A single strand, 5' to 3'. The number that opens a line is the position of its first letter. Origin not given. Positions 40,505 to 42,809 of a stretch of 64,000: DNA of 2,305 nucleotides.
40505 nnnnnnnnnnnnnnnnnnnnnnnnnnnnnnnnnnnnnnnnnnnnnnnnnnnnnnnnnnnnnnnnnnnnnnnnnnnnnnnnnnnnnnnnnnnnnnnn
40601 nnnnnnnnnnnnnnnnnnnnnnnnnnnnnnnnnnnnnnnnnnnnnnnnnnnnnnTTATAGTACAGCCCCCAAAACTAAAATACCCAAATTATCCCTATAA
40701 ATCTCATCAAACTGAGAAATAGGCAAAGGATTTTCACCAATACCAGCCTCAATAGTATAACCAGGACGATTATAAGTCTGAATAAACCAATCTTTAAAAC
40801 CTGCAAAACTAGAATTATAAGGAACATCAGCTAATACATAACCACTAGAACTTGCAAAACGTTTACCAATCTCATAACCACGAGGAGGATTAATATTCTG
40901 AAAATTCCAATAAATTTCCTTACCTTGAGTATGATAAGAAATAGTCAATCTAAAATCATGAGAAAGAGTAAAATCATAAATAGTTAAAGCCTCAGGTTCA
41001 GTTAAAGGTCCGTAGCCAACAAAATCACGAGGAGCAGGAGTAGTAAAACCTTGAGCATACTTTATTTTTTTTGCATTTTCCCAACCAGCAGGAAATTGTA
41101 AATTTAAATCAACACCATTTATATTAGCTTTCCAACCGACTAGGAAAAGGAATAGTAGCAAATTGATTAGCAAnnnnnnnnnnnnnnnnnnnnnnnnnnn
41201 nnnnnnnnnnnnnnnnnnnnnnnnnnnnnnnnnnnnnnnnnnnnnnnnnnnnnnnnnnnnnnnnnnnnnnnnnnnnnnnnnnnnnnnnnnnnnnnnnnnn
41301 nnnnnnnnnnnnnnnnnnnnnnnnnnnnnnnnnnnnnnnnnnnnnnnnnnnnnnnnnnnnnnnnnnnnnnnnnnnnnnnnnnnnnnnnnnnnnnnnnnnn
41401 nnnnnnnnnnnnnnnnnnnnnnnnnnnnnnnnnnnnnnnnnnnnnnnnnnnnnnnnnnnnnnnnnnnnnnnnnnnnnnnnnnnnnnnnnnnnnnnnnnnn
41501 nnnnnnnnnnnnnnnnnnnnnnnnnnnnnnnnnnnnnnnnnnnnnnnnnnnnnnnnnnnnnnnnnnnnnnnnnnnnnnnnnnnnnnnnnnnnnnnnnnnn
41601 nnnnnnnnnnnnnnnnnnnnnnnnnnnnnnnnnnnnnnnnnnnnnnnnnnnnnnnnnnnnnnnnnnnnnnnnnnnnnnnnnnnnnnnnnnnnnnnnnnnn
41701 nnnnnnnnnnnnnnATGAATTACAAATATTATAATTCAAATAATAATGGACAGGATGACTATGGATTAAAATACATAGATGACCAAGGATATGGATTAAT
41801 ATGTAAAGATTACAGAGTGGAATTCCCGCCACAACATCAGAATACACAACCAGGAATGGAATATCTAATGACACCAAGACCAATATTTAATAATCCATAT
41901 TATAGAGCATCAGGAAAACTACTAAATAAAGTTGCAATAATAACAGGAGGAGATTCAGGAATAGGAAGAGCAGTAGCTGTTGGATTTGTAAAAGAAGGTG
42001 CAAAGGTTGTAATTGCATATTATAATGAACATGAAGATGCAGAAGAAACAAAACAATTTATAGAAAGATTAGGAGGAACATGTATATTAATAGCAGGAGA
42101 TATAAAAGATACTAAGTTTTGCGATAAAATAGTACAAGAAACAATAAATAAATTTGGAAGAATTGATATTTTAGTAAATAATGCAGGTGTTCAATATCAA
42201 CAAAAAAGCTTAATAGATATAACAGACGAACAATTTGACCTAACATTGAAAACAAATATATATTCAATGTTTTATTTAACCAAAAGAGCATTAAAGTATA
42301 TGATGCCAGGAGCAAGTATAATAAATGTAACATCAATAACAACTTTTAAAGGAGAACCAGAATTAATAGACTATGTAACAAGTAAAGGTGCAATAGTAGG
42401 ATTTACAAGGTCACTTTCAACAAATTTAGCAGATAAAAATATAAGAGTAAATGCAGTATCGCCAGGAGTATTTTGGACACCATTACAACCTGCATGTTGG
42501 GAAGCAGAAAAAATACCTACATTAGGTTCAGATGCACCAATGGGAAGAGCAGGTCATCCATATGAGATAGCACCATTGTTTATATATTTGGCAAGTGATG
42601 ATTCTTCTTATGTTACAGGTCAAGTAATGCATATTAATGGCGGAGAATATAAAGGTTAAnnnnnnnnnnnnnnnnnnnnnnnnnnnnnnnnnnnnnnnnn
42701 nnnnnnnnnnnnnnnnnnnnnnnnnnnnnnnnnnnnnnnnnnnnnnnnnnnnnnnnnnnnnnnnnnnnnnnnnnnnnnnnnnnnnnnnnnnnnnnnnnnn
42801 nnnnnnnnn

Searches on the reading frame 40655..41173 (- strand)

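Call 97: search_protein_families(library=pfam, proteins=[window:40655-41173:-], max_evalue=0.001)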
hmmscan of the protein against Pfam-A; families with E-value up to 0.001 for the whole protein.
window:40655-41173:- (172 aa): 1 family
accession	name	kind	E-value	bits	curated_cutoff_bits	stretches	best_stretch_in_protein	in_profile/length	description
PF00246.29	Peptidase_M14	-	2e-09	37.9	21.6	1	17-162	119-283/286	Zinc carboxypeptidase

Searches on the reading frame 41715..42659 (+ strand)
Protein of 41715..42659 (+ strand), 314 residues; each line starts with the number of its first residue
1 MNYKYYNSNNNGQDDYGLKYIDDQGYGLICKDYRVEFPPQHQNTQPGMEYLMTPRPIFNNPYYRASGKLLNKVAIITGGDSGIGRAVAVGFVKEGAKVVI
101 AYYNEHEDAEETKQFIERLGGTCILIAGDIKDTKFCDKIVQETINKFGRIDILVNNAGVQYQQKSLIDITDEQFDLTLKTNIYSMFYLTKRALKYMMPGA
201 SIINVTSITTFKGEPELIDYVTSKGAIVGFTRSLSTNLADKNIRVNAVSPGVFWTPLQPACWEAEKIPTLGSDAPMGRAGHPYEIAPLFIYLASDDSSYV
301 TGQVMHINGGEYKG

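Call 97: search_protein_families(library=pfam, proteins=[window:41715-42659:+], max_evalue=0.001)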
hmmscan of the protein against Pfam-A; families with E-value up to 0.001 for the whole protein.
window:41715-42659:+ (314 aa): 4 families
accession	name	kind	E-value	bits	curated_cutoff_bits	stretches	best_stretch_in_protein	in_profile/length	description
PF13561.12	adh_short_C2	-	1.4e-64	218.4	27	1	80-310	5-234/236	Enoyl-(Acyl carrier protein) reductase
PF00106.31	adh_short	-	2.4e-52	177.7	26.6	1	72-263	1-192/195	short chain dehydrogenase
PF08659.16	KR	-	3.9e-10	40.4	22.6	1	75-230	4-159/180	KR domain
PF23441.1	SDR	-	1e-08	35.3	27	1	68-259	4-200/258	SDR-like rossmann domain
